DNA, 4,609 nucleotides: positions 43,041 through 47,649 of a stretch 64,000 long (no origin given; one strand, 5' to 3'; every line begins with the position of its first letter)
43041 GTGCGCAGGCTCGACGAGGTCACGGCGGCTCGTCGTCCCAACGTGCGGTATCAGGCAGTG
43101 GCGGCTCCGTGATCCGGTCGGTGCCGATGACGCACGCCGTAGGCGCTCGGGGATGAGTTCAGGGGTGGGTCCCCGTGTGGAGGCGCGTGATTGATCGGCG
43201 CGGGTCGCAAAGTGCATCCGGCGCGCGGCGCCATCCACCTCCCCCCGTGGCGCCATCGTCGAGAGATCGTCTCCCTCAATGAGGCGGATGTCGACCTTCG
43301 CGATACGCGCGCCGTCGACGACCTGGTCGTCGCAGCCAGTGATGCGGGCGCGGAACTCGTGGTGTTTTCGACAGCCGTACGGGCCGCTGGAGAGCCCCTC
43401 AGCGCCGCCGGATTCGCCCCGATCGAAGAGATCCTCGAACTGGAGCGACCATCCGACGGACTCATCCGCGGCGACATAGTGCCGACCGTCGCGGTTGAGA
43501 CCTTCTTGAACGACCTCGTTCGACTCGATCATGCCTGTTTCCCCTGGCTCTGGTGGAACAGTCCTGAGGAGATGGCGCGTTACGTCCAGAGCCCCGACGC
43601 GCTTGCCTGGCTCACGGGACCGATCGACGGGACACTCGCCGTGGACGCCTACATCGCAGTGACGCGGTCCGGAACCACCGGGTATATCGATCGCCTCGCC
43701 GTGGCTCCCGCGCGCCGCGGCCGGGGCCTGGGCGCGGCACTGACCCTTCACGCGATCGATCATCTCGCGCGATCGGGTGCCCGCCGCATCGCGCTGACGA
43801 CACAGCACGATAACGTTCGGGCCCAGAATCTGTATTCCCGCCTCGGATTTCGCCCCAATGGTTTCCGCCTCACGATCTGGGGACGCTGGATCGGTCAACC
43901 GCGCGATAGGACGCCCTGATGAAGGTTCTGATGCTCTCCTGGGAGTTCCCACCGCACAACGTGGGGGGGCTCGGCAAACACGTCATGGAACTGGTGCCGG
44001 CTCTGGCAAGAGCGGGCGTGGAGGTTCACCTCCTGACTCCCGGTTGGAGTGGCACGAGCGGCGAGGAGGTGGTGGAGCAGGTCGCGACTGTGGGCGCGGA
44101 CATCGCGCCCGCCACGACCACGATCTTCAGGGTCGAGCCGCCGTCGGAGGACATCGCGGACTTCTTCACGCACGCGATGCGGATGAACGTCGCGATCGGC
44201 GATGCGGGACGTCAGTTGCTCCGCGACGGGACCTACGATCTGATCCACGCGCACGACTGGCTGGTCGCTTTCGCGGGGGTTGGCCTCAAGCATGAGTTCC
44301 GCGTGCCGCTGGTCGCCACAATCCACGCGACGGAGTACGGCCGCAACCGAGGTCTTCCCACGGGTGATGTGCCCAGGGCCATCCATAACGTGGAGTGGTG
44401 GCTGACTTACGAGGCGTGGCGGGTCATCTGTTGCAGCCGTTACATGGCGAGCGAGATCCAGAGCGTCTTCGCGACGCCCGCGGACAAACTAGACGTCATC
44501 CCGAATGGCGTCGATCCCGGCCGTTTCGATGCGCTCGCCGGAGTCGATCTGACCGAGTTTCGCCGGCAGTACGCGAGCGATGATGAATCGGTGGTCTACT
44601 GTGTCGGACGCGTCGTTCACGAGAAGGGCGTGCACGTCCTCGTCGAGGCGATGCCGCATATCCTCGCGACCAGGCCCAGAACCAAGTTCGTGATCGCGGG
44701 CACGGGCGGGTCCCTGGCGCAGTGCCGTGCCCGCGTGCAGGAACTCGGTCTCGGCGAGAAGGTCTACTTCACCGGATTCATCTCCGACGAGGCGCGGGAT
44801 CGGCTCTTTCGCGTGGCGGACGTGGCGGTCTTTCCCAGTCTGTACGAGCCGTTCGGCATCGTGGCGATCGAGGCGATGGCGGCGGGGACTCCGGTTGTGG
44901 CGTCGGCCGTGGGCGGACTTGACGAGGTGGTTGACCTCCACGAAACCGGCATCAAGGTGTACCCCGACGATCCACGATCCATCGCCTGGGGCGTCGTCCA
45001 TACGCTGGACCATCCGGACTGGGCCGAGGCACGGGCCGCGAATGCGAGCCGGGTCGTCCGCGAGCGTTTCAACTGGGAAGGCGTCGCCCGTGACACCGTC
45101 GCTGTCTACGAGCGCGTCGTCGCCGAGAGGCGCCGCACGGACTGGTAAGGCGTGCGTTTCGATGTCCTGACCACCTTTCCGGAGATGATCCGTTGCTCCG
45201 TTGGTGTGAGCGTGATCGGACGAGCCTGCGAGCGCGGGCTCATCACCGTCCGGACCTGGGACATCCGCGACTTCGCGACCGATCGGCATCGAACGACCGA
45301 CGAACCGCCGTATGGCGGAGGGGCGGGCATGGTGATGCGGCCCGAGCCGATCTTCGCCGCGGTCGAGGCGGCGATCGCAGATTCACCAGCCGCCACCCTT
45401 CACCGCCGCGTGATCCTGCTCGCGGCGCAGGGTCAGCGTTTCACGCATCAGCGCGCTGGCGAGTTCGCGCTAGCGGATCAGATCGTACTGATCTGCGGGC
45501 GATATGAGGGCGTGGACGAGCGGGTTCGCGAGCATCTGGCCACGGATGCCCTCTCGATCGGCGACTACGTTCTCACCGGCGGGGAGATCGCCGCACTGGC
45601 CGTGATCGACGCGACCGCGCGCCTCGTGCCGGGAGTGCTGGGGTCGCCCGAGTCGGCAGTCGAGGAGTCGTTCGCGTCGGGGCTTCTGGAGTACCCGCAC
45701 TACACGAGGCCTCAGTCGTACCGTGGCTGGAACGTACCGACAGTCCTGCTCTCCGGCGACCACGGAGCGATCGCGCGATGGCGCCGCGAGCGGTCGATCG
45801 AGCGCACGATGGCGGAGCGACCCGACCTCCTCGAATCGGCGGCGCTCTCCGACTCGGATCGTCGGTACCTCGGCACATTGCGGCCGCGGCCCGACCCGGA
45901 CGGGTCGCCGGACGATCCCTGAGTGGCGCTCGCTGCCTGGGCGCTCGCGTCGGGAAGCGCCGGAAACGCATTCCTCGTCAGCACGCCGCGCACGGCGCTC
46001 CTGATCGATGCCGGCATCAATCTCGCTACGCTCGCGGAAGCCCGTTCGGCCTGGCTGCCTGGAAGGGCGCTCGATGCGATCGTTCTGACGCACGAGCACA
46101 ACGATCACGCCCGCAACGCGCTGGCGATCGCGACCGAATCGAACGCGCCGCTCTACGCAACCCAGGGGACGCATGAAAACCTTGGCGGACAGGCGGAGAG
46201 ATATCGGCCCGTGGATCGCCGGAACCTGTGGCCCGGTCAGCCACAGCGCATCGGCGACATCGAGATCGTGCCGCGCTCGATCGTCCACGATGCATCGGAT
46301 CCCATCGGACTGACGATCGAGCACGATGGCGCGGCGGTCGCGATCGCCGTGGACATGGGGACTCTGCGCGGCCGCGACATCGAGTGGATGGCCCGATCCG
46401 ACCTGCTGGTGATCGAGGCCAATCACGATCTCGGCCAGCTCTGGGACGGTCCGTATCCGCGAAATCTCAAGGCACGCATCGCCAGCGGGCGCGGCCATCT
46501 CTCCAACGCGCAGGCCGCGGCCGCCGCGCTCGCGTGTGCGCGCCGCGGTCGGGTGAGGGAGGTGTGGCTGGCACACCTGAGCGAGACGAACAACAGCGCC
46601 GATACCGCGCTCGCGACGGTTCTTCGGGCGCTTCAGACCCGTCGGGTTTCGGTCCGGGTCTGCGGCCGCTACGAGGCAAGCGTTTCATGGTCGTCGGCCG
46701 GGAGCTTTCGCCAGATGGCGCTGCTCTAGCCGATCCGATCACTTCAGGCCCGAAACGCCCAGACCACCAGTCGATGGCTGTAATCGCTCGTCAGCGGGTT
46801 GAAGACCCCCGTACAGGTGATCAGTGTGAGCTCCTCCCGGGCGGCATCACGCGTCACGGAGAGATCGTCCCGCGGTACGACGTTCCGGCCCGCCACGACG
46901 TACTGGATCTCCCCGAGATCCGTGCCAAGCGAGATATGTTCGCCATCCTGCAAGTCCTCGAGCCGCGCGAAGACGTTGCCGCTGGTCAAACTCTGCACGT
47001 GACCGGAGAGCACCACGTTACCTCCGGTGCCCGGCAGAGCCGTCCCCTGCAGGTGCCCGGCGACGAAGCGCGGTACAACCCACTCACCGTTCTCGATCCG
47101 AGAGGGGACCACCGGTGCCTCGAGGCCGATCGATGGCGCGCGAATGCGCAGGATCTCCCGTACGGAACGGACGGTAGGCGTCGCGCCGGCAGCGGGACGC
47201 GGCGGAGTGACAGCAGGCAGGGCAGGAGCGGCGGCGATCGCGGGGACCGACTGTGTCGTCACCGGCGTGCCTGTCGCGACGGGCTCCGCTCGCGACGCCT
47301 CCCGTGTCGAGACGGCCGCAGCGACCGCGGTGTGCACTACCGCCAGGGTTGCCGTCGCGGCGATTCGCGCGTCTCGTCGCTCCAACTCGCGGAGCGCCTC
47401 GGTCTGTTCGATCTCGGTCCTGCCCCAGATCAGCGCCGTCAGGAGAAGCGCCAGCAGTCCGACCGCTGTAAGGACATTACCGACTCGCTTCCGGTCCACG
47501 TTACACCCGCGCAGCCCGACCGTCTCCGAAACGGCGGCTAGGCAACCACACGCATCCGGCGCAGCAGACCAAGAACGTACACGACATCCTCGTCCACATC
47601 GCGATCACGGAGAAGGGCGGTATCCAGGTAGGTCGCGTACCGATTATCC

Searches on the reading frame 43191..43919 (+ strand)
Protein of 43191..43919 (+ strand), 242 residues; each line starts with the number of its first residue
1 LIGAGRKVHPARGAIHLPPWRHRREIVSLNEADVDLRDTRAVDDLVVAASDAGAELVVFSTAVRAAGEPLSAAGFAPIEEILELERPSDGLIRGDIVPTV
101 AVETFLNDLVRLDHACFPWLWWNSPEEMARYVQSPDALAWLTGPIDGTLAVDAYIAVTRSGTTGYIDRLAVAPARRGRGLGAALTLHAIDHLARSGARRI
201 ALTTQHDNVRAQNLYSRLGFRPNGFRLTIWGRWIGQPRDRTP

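Call 66: search_protein_families(library=pfam, proteins=[window:43191-43919:+], max_evalue=0.001)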
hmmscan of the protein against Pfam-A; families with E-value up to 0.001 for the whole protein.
window:43191-43919:+ (242 aa): 4 families
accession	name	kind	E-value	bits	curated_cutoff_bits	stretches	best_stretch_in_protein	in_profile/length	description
PF00583.31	Acetyltransf_1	-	4.1e-17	62.9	20.7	1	110-220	5-116/116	Acetyltransferase (GNAT) family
PF13508.13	Acetyltransf_7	-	3.3e-11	43.8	27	1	153-221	16-83/84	Acetyltransferase (GNAT) domain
PF13673.13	Acetyltransf_10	-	1.3e-08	35.4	23.6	1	153-222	44-109/128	Acetyltransferase (GNAT) domain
PF08445.16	FR47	-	3.8e-08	33.7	22.1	1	162-221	20-78/86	FR47-like protein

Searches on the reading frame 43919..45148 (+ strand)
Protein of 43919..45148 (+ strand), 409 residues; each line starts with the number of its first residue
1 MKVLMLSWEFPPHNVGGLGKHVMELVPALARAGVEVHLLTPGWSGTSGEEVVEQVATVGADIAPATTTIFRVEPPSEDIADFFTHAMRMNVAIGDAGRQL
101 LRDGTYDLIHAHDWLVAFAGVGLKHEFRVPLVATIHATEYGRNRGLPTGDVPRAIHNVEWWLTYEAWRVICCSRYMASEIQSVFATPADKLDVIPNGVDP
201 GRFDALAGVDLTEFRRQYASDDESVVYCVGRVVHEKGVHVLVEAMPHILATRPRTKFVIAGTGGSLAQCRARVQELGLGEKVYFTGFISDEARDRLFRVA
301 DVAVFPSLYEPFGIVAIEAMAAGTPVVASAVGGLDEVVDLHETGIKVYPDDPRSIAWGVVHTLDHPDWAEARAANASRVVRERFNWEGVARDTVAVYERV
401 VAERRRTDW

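Call 66: search_protein_families(library=pfam, proteins=[window:43919-45148:+], max_evalue=0.001)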
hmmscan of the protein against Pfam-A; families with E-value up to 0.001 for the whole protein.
window:43919-45148:+ (409 aa): 7 families
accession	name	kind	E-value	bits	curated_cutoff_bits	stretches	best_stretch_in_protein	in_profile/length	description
PF00534.26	Glycos_transf_1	-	7.5e-43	146.5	26.4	1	213-375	4-168/172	Glycosyl transferases group 1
PF13692.12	Glyco_trans_1_4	-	3.1e-36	125.2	27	1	224-364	2-141/142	Glycosyl transferases group 1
PF13439.12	Glyco_transf_4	-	2.2e-32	112.8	28.5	1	15-201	1-169/170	Glycosyltransferase Family 4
PF08323.17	Glyco_transf_5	-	1.1e-24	88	22.7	1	2-184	1-228/239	Starch synthase catalytic domain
PF13579.12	Glyco_trans_4_4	-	7.2e-22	78.9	29.7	1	16-197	1-158/158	Glycosyl transferase 4-like domain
PF20706.3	GT4-conflict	-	1.7e-18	67.2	26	1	16-391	12-383/385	Family 4 Glycosyltransferase in conflict systems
PF13524.12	Glyco_trans_1_2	-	5.9e-05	23.5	25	1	252-392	12-141/144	Glycosyl transferase-like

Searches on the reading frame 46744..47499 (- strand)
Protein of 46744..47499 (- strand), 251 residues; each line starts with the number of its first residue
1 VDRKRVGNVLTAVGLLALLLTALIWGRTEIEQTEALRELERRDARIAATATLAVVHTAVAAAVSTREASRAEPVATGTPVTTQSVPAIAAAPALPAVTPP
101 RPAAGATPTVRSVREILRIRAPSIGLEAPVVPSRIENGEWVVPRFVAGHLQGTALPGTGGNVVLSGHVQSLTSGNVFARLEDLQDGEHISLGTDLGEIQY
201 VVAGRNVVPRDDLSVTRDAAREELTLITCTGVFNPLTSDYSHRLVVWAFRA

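Call 66: search_protein_families(library=pfam, proteins=[window:46744-47499:-], max_evalue=0.001)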
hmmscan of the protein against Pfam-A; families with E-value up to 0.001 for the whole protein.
window:46744-47499:- (251 aa): 1 family
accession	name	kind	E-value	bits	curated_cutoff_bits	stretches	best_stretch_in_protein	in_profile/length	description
PF04203.18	Sortase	-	5.4e-25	88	26.6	1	119-248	1-122/125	Sortase domain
